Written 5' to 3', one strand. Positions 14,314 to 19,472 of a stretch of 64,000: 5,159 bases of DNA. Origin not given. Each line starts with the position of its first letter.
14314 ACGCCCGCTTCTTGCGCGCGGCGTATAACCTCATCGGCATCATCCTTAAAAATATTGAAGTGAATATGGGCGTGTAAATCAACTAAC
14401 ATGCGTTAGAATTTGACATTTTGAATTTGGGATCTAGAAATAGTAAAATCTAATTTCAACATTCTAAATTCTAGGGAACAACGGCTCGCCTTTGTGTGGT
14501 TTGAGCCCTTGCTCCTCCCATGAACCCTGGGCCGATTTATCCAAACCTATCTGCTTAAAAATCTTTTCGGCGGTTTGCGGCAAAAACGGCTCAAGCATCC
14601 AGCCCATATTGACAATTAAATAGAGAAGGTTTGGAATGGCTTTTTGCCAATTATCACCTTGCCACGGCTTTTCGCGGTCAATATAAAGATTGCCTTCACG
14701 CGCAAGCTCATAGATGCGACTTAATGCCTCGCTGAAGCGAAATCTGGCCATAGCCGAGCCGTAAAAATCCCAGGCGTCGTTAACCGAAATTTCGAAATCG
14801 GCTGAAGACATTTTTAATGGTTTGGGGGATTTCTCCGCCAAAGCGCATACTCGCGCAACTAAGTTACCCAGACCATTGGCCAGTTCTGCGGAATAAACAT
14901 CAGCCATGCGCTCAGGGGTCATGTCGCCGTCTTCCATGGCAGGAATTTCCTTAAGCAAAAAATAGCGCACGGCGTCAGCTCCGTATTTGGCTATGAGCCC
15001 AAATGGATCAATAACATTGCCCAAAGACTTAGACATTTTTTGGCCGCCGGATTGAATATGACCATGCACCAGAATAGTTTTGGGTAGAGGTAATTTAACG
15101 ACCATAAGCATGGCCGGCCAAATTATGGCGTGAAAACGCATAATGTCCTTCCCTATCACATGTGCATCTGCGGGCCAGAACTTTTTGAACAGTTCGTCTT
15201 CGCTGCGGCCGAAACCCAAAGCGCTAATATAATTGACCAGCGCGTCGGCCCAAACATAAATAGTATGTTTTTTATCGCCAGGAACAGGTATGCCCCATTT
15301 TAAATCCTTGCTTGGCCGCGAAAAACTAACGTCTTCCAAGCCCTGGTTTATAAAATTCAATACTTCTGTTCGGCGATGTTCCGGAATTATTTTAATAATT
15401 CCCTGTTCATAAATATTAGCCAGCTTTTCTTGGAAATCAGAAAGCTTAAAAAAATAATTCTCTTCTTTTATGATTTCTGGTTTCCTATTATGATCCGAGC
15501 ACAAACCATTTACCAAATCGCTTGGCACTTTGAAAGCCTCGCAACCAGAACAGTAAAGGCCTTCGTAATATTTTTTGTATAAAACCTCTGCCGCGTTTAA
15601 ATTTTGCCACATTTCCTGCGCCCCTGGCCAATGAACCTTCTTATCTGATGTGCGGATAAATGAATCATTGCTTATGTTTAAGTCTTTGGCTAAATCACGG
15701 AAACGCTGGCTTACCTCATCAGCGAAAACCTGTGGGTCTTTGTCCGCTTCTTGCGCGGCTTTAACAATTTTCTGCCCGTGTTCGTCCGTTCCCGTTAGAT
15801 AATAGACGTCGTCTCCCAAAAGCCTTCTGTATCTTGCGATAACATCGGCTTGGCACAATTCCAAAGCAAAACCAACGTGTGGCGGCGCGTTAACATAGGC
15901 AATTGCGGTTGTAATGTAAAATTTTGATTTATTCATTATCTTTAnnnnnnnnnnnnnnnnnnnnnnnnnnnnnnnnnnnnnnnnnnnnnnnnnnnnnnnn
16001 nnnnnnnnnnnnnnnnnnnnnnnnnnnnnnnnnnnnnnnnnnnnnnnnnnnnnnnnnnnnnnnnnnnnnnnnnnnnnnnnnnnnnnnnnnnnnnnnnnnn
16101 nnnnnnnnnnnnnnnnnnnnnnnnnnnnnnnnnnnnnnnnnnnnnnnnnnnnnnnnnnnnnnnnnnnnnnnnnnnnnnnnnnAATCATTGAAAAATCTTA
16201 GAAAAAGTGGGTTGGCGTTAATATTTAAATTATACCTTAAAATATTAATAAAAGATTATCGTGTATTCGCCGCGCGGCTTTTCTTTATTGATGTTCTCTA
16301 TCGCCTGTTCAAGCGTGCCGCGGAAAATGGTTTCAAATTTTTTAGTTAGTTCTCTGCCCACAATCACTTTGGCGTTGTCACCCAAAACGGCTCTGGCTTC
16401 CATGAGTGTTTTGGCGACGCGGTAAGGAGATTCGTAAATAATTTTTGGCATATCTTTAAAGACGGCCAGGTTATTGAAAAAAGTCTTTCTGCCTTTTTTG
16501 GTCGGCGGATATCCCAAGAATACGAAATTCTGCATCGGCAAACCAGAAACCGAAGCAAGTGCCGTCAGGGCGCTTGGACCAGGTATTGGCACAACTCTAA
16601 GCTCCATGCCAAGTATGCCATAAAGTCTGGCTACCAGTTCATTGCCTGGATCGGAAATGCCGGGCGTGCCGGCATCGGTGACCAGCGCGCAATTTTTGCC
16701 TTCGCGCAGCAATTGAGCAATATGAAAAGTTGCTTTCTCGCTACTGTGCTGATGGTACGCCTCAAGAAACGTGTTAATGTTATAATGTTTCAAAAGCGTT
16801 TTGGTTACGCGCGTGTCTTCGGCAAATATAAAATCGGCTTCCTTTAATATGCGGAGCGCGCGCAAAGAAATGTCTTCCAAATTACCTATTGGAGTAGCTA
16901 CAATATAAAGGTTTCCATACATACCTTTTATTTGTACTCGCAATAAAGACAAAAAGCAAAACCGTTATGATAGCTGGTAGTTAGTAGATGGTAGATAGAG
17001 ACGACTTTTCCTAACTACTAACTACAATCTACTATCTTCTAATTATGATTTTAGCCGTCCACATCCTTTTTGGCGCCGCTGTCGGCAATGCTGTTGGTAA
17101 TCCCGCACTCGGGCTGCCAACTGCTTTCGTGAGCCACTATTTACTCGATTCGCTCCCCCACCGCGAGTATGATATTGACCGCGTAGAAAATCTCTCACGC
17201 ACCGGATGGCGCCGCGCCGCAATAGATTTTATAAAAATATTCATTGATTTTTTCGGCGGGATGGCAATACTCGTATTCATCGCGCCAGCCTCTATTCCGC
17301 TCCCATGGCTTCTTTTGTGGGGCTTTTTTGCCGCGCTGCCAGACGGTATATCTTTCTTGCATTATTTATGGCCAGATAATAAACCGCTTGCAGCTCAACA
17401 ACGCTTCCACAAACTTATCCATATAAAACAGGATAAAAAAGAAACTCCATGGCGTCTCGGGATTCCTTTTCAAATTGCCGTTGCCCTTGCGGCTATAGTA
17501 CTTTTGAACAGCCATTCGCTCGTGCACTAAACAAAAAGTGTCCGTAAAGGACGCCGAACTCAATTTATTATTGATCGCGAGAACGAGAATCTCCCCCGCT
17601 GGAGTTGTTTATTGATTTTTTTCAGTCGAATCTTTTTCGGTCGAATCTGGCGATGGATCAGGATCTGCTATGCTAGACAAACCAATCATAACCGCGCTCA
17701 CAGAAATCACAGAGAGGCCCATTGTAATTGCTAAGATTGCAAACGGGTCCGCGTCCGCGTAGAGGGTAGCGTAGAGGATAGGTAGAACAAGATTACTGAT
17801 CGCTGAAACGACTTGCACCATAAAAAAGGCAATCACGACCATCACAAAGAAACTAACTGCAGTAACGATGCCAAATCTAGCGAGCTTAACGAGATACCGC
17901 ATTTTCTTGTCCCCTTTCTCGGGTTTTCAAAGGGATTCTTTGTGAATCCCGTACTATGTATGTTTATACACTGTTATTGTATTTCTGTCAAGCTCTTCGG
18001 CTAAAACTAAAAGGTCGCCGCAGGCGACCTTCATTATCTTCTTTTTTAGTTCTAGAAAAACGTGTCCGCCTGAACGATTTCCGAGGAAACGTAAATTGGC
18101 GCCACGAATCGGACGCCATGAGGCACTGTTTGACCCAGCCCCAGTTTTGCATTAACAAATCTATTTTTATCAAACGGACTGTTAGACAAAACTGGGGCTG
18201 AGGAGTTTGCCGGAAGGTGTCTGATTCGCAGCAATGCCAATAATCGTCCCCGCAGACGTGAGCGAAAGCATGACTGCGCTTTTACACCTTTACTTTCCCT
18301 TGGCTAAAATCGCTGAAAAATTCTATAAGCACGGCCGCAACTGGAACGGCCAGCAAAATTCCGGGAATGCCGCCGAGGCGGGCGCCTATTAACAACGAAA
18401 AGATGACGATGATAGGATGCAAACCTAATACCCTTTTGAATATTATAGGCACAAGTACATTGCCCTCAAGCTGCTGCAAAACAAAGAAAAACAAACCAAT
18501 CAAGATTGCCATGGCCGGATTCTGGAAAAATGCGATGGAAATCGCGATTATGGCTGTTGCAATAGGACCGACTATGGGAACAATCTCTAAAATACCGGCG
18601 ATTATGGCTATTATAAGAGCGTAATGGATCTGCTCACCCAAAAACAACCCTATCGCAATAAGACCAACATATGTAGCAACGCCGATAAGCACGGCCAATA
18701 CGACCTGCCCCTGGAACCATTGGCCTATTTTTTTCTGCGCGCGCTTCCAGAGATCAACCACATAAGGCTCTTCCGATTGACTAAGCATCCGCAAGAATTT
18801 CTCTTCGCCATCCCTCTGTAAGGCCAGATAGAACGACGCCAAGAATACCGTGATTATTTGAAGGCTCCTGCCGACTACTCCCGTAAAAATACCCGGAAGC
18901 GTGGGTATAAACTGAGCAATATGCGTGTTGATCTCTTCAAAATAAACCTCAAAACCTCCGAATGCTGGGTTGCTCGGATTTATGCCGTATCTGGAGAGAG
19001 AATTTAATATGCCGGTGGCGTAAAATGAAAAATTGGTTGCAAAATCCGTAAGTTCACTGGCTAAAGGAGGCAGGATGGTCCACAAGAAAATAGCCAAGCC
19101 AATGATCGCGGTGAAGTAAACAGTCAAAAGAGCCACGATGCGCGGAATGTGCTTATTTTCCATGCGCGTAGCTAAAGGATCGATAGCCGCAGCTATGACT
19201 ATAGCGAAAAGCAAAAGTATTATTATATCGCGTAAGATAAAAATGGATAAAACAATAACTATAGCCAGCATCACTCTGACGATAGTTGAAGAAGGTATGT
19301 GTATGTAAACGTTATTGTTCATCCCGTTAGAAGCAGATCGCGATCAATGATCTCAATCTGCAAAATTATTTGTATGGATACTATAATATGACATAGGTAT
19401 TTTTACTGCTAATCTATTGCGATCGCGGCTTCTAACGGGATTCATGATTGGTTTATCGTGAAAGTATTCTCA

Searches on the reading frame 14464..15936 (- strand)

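Call 66: search_protein_families(library=pfam, proteins=[window:14464-15936:-], max_evalue=0.01)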
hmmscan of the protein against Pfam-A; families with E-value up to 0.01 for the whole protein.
window:14464-15936:- (490 aa): 6 families
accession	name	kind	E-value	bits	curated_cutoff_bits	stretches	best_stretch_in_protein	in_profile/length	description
PF09334.17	tRNA-synt_1g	-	5.4e-102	341.9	20.1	2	138-363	161-390/391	tRNA synthetases class I (M)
PF00133.28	tRNA-synt_1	-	2.4e-28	99.5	22.7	2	225-331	298-405/414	tRNA synthetases class I (I, L, M and V)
PF01406.26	tRNA-synt_1e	-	7.4e-14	52.2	27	2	6-122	12-124/301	tRNA synthetases class I (C) catalytic domain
PF08264.19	Anticodon_1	-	2.9e-08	34.1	25.1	1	394-469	17-99/148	Anticodon-binding domain of tRNA ligase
PF10385.14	RNA_pol_Rpb2_45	-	0.0081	16.6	28.2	0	41-80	10-49/66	RNA polymerase beta subunit external 1 domain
PF19303.5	Anticodon_3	-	0.0094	16.3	23.5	0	391-469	24-107/152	Anticodon binding domain of methionyl tRNA ligase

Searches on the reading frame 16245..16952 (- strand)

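Call 66: search_protein_families(library=pfam, proteins=[window:16245-16952:-], max_evalue=0.01)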
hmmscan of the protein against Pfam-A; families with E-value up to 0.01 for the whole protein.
window:16245-16952:- (235 aa): 1 family
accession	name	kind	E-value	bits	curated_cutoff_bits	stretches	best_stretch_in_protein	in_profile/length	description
PF00590.25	TP_methylase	-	2.4e-32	113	27.8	1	15-217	2-211/212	Tetrapyrrole (Corrin/Porphyrin) Methylases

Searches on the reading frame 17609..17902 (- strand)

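Call 66: search_protein_families(library=pfam, proteins=[window:17609-17902:-], max_evalue=0.01)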
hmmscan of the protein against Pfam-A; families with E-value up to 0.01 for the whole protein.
window:17609-17902:- (97 aa): 1 family
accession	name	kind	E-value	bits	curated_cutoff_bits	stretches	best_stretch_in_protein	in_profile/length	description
PF07332.16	Phage_holin_3_6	-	0.0043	17.5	28.4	1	11-88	33-104/116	Putative Actinobacterial Holin-X, holin superfamily III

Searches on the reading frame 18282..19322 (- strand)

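Call 66: search_protein_families(library=pfam, proteins=[window:18282-19322:-], max_evalue=0.01)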
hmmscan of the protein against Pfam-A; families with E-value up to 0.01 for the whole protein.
window:18282-19322:- (346 aa): 1 family
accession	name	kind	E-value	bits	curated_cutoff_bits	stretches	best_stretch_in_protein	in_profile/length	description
PF01594.21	AI-2E_transport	-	7.2e-52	177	34.3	1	18-338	6-325/327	AI-2E family transporter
